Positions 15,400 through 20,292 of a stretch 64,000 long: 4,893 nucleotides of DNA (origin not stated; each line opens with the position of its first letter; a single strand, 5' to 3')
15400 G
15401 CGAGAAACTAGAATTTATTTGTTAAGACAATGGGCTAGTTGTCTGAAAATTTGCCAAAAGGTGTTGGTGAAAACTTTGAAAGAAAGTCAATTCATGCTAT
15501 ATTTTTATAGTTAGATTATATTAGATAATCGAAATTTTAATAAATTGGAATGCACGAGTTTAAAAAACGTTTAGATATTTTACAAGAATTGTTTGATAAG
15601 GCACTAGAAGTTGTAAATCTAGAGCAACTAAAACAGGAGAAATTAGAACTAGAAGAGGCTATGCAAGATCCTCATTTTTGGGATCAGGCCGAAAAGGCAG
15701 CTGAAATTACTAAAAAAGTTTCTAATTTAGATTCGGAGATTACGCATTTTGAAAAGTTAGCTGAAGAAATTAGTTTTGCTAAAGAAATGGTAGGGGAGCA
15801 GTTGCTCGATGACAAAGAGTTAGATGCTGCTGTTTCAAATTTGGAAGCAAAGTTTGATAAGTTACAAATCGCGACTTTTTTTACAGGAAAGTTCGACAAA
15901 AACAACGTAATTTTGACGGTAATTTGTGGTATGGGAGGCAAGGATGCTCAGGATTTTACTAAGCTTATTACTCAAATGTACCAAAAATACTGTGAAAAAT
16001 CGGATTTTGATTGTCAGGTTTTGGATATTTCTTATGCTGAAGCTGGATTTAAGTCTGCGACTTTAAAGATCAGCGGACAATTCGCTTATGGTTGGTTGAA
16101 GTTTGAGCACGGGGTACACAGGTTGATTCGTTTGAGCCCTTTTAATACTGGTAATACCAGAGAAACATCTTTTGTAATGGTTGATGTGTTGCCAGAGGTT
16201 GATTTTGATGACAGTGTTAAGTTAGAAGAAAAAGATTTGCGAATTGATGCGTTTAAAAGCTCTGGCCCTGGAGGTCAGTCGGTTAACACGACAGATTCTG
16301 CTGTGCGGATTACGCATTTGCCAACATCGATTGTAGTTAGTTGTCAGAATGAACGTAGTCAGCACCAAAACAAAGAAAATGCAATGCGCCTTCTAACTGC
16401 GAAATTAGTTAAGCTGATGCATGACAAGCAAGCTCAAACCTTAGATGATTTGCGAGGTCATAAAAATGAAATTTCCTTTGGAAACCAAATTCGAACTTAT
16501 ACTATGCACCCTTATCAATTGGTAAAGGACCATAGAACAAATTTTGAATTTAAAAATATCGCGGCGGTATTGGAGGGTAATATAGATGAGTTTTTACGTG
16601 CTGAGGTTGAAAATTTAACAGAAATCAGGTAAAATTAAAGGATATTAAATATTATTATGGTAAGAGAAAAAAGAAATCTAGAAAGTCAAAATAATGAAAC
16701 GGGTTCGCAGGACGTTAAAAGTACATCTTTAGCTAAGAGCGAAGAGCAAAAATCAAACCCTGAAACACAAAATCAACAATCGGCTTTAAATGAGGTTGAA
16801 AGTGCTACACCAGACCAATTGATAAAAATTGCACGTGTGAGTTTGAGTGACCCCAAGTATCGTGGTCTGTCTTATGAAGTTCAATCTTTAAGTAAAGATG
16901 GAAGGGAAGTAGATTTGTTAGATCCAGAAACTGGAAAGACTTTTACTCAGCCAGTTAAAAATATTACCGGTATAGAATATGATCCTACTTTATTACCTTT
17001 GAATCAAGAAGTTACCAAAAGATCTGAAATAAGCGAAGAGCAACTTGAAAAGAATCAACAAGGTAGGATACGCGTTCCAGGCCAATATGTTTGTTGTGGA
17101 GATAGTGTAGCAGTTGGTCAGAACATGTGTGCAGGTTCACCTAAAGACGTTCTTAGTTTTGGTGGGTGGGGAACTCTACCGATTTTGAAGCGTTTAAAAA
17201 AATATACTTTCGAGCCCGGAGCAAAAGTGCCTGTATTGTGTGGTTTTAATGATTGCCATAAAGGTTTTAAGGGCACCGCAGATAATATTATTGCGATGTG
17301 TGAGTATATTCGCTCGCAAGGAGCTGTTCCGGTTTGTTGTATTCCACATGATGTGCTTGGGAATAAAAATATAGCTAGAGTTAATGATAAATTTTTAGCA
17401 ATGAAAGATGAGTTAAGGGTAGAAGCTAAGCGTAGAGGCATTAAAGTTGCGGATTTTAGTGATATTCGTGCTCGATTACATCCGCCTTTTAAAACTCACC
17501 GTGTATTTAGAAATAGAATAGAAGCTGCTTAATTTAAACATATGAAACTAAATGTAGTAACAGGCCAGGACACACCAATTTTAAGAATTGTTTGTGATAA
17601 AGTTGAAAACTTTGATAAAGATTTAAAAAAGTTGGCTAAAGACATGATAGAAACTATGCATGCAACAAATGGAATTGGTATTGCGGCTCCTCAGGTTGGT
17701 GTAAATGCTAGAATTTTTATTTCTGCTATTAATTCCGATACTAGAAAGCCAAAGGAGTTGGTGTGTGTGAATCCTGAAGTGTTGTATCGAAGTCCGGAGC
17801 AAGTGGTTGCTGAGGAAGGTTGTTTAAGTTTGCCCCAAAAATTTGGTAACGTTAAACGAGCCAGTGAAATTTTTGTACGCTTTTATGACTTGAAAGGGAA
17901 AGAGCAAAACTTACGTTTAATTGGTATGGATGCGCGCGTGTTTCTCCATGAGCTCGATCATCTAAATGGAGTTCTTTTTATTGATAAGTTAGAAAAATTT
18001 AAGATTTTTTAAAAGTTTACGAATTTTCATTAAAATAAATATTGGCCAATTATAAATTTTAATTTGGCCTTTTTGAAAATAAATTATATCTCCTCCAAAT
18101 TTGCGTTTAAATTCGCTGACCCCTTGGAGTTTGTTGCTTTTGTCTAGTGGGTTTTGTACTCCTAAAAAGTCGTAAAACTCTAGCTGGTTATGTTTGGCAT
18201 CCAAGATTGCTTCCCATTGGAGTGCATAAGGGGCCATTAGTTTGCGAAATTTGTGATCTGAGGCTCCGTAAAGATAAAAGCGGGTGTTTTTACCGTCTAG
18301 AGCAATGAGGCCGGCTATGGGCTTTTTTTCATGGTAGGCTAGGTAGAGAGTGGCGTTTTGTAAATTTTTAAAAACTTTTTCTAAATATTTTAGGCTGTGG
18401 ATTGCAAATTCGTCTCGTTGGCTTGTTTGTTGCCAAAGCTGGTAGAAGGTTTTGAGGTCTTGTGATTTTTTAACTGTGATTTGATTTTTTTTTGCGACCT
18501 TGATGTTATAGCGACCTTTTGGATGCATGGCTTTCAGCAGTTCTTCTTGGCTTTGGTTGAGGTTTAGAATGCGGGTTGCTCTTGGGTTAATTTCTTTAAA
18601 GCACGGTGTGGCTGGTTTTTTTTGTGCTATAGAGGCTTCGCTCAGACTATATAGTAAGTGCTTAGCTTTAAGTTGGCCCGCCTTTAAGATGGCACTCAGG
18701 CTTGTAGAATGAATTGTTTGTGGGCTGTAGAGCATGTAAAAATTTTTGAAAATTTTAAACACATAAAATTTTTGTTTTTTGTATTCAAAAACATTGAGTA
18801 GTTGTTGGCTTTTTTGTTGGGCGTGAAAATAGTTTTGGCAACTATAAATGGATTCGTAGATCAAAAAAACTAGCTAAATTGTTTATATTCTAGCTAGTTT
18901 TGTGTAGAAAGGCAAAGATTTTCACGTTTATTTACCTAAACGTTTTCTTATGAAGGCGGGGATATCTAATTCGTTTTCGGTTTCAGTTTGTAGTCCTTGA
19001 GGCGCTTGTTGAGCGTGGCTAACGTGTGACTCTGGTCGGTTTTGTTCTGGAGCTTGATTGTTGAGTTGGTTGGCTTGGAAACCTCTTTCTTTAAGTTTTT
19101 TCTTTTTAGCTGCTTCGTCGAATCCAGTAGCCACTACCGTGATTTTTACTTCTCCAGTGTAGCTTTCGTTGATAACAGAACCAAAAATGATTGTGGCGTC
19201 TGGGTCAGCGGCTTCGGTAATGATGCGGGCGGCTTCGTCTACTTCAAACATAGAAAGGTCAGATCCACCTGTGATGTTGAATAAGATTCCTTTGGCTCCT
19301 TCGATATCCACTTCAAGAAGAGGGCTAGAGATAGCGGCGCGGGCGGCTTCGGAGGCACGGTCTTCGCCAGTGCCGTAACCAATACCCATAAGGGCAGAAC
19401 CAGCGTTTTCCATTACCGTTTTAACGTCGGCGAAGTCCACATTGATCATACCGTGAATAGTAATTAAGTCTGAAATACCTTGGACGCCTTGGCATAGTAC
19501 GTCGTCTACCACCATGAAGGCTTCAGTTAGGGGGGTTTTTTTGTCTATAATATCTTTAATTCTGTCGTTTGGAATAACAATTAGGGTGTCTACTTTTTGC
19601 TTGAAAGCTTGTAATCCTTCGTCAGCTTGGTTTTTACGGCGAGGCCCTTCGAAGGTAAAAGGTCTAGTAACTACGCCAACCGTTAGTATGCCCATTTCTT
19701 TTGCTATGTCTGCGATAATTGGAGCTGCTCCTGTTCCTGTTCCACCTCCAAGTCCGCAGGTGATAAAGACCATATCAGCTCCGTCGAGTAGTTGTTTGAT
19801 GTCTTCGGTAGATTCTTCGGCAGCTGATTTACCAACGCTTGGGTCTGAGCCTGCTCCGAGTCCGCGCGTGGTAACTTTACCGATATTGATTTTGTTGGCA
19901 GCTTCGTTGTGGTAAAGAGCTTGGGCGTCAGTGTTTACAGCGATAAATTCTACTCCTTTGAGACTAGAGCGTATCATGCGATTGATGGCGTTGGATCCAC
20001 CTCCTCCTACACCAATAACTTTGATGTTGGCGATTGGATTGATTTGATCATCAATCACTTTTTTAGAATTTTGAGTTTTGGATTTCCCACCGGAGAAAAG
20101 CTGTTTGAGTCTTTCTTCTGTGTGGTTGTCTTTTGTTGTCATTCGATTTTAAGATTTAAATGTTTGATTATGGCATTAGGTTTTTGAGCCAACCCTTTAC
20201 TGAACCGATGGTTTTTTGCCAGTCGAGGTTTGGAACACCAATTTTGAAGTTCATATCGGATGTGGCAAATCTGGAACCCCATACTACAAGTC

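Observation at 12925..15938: GC-rich aconitase-superfamily gene integrated between a flippase gene and prfB, bracketed by a diverged direct duplication of the target locus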

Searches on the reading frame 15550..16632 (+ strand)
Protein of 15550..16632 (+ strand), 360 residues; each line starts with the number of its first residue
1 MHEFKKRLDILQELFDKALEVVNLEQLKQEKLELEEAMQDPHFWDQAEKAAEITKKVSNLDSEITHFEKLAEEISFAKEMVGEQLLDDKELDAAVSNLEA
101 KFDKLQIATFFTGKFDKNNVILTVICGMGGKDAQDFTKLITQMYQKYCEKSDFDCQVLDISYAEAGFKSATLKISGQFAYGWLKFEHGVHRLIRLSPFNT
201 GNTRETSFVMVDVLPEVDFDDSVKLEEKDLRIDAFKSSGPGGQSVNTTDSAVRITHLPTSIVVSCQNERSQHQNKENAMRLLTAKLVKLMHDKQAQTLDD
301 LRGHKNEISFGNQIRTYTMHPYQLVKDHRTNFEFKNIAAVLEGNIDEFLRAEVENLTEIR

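Call 5: search_protein_families(library=pfam, proteins=[window:15550-16632:+], max_evalue=0.01)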
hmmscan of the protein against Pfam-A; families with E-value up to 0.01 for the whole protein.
window:15550-16632:+ (360 aa): 3 families
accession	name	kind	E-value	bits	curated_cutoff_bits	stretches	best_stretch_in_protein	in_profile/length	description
PF03462.23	PCRF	-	1.3e-45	156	24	1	28-211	2-194/194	PCRF domain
PF00472.26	RF-1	-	5e-40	136.5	35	1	222-329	4-116/116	RF-1 domain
PF16326.10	ABC_tran_CTD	-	0.00053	20.6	32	1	24-66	17-59/69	ABC transporter C-terminal domain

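Call 7: search_protein_families(library=ncbifam, proteins=[window:15550-16632:+], max_evalue=0.001)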
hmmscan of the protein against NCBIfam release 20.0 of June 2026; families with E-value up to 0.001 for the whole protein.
window:15550-16632:+ (360 aa): 5 families
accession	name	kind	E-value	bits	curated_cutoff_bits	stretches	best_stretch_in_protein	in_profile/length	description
TIGR00020.2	prfB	exception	1.1e-124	416.1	370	1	11-352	4-351/353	peptide chain release factor 2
NF001859.2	PRK00591.1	equivalog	7e-78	262.1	400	1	24-353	1-339/347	peptide chain release factor 1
TIGR00019.1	prfA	equivalog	2.9e-77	260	423.25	1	21-351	7-345/361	peptide chain release factor 1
TIGR03072.1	release_prfH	equivalog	2.6e-34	118.5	166.65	1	122-319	3-197/200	peptide chain release factor H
NF006718.0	PRK09256.1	equivalog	4.1e-12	46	100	1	220-255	7-42/140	alternative ribosome rescue aminoacyl-tRNA hydrolase ArfB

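Call 17: find_encoding_contigs(protein=window:15550-16632:+, flank=6000, max_places=8)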
Protein window:15550-16632:+ (360 aa): 1 contig read that carries it; 1 place shown.
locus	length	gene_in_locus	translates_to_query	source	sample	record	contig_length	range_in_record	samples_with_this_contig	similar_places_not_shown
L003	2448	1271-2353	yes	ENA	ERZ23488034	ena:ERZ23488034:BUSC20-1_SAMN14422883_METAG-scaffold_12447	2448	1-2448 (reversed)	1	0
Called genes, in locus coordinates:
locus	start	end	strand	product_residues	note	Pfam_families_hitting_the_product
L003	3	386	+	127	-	?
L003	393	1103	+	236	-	PF00330:Aconitase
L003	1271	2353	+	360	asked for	PF03462:PCRF, PF00472:RF-1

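Call 20: find_related_loci(query=window:15550-16632:+, collection=genome_contigs, flank=8000)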
Query window:15550-16632:+ (360 aa) in genome_contigs; peptide patterns used: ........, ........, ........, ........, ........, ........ (x = any residue, [..] = any of these).
84 stretches matched a pattern; 45 encode a relative of the query (tblastn E <= 1e-3); 45 distinct loci.
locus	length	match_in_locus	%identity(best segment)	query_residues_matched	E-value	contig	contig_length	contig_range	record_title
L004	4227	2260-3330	69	1-357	1e-180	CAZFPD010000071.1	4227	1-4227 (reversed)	MAG TPA_asm: uncultured Candidatus Peribacteria bacterium isolate SRP308112_co1_35 genome assembly, contig: NODE_43550_l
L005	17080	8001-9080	53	1-354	2e-127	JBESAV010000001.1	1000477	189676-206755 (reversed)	MAG: Candidatus Gracilibacteria bacterium isolate 02um_C4D0801_1.43 k127_567766, whole genome shotgun sequence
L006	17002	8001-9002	47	26-354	3e-104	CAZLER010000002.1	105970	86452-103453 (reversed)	MAG TPA_asm: uncultured Thermotogae bacterium isolate SRP332253_co2_77 genome assembly, contig: NODE_121_length_105970_c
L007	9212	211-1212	47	26-354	2e-101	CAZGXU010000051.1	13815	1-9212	MAG TPA_asm: uncultured Thermotogae bacterium isolate SRP214966_co4_460 genome assembly, contig: NODE_4250_length_13815_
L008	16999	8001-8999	46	27-354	4e-100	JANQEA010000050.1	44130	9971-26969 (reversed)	MAG: Candidatus Bipolaricaulota bacterium isolate PL23a_bin.108 k99_916473, whole genome shotgun sequence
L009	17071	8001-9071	44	1-354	1e-99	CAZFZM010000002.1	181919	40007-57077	MAG TPA_asm: uncultured Thermotogae bacterium isolate SRP323688_co1_258 genome assembly, contig: NODE_144_length_181919_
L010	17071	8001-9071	44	1-354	4e-100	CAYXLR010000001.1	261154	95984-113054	MAG TPA_asm: uncultured Thermotogae bacterium isolate binchicken_co34_121 genome assembly, contig: NODE_6_length_261154_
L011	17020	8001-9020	45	26-360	3e-98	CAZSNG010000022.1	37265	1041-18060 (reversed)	MAG TPA_asm: uncultured Thermotogae bacterium isolate binchicken_co65_492 genome assembly, contig: NODE_4402_length_3726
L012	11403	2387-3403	44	27-360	5e-98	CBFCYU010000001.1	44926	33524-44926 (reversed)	MAG TPA_asm: uncultured bacterium isolate SRR26215683_binner13_Refined_57 genome assembly, contig: ERZ25073488.163, whol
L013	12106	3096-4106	45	14-351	4e-97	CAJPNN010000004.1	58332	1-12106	MAG: Firmicutes bacterium isolate SRR9217393-mag-bin.11 genome assembly, contig: SRR9217393-mag-bin.11_83, whole genome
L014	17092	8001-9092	42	1-358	1e-96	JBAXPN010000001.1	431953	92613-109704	MAG: Candidatus Falkowbacteria bacterium isolate ELA532 MAG532_1, whole genome shotgun sequence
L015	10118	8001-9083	42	1-351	3e-95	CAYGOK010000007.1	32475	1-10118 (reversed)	MAG TPA_asm: uncultured Gammaproteobacteria bacterium isolate ERP113451_co4_182 genome assembly, contig: NODE_528_length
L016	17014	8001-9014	43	15-351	5e-95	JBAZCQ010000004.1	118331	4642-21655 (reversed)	MAG: Acholeplasmataceae bacterium isolate SO_2017_LW2_76 scaffold_334_c1_LW138R_2017, whole genome shotgun sequence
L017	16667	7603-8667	43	1-349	3e-93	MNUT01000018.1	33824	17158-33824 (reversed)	MAG: Candidatus Falkowbacteria bacterium CG1_02_37_21 cg1_0.2_scaffold_816_c, whole genome shotgun sequence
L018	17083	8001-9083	42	1-351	3e-93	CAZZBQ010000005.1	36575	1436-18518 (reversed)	MAG TPA_asm: uncultured Gammaproteobacteria bacterium isolate SRP294416_co1_773 genome assembly, contig: NODE_1915_lengt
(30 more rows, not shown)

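Call 28: find_homologous_proteins(query=window:15550-16632:+, max_evalue=1e-40)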
Query window:15550-16632:+ (360 aa): 7996 proteins with E <= 1e-40 among 8000 candidates; the best 120 are listed.
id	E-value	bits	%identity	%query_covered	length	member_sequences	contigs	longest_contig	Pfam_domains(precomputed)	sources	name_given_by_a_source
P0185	7.2e-233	790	99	100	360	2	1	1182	PF03462.24,PF00472.27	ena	-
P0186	1.3e-166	572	70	100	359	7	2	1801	PF03462.24,PF00472.27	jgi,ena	-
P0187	7.1e-165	566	69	100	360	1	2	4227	PF03462.24,PF00472.27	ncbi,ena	-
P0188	3.8e-124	432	55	99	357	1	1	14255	PF03462.24,PF00472.27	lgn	-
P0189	5.7e-121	422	54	99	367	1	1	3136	PF03462.24,PF00472.27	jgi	jgi:peptide chain release factor 2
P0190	7.9e-121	421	54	97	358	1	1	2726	PF03462.24,PF00472.27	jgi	-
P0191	7.9e-121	421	54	99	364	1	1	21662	PF03462.24,PF00472.27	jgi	-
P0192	4.3e-120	419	53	99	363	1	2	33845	PF03462.24,PF00472.27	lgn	-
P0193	1.1e-119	418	54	98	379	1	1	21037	PF03462.24,PF00472.27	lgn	-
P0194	1.1e-119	418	53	99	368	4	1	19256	PF03462.24,PF00472.27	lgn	-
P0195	4.8e-119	416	52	99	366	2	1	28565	PF03462.24,PF00472.27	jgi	-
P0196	1.2e-118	414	52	99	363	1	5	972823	PF03462.24,PF00472.27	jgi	jgi:peptide chain release factor 2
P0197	3.5e-118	413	51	99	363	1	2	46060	PF03462.24,PF00472.27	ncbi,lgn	-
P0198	3.6e-118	413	52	99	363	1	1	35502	PF03462.24,PF00472.27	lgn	-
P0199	1.0e-117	411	52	99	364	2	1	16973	PF03462.24,PF00472.27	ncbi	-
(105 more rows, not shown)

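Call 29: find_encoding_contigs(protein=P0185, flank=3000, max_places=5)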
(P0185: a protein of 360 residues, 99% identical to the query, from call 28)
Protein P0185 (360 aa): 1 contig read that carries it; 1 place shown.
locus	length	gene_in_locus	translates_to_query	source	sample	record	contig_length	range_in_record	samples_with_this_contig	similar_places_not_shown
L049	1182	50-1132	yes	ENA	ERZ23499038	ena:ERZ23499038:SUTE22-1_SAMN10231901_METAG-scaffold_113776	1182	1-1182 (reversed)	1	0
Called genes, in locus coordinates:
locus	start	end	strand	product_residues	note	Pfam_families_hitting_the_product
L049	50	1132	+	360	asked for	PF03462:PCRF, PF00472:RF-1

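Call 30: find_encoding_contigs(protein=P0186, flank=3000, max_places=5)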
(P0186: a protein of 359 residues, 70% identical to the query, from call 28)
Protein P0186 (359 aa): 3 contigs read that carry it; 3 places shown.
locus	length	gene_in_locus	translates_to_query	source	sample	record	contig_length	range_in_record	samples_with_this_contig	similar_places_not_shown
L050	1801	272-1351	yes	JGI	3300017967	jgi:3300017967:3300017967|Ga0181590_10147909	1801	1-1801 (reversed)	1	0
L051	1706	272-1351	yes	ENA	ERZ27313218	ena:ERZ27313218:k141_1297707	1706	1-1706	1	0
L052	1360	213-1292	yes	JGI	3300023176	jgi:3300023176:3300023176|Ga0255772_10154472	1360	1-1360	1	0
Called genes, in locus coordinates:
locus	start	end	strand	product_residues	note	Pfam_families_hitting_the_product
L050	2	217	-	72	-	?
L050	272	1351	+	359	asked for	PF03462:PCRF, PF00472:RF-1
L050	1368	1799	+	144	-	?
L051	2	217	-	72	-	?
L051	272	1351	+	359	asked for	PF03462:PCRF, PF00472:RF-1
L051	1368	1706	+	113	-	?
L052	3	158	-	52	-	?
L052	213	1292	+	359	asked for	PF03462:PCRF, PF00472:RF-1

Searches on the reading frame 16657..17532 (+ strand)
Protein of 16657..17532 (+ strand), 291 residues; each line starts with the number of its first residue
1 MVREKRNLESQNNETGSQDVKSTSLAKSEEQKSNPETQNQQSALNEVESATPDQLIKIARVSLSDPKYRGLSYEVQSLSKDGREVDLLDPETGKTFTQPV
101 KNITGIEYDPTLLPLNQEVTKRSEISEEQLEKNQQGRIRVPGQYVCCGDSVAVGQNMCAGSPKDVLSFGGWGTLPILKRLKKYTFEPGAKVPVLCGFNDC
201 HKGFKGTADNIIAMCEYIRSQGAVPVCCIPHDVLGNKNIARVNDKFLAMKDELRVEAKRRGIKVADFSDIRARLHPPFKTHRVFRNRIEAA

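Call 5: search_protein_families(library=pfam, proteins=[window:16657-17532:+], max_evalue=0.01)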
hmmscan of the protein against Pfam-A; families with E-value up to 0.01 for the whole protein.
window:16657-17532:+ (291 aa): 1 family
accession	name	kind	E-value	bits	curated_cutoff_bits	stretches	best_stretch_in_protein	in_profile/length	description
PF13472.12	Lipase_GDSL_2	-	0.00079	20.4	32.9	1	165-275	37-150/178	GDSL-like Lipase/Acylhydrolase family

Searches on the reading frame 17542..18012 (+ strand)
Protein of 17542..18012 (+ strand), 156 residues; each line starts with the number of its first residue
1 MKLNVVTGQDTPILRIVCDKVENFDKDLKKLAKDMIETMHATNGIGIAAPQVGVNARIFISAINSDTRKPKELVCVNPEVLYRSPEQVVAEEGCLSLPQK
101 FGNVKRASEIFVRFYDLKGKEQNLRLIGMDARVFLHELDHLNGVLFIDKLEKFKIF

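Call 25: search_protein_families(library=pfam, proteins=[window:17542-18012:+], max_evalue=0.001)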
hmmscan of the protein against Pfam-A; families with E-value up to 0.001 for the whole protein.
window:17542-18012:+ (156 aa): 1 family
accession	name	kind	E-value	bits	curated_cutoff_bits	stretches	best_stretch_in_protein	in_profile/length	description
PF01327.26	Pep_deformylase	-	3.6e-50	170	22.8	1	10-153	8-153/156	Polypeptide deformylase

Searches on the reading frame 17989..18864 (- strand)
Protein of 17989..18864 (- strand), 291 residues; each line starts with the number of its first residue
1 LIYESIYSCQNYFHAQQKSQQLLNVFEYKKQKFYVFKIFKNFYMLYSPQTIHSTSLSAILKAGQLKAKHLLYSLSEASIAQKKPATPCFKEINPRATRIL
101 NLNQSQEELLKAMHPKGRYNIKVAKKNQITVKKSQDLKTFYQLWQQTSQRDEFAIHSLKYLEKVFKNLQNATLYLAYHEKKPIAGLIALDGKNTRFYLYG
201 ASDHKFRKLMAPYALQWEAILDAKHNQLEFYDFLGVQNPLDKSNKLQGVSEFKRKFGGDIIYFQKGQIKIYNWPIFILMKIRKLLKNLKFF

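Call 25: search_protein_families(library=pfam, proteins=[window:17989-18864:-], max_evalue=0.001)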
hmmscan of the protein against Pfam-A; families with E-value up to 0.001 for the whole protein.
window:17989-18864:- (291 aa): 2 families
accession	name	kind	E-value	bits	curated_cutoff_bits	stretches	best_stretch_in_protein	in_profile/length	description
PF02388.22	FemAB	-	5e-36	124.8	24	2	177-262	302-384/406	FemAB family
PF13480.13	Acetyltransf_6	-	1.3e-12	48.6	22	1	132-253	26-142/143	Acetyltransferase (GNAT) domain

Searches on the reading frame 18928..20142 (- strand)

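Call 25: search_protein_families(library=pfam, proteins=[window:18928-20142:-], max_evalue=0.001)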
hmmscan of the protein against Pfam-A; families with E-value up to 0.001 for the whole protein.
window:18928-20142:- (404 aa): 2 families
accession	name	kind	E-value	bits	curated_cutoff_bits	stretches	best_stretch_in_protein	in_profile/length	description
PF00091.31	Tubulin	-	8.9e-50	170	33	1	39-200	1-190/190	Tubulin/FtsZ family, GTPase domain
PF12327.13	FtsZ_C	-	8.2e-37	125.8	27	1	248-342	1-95/95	FtsZ family, C-terminal domain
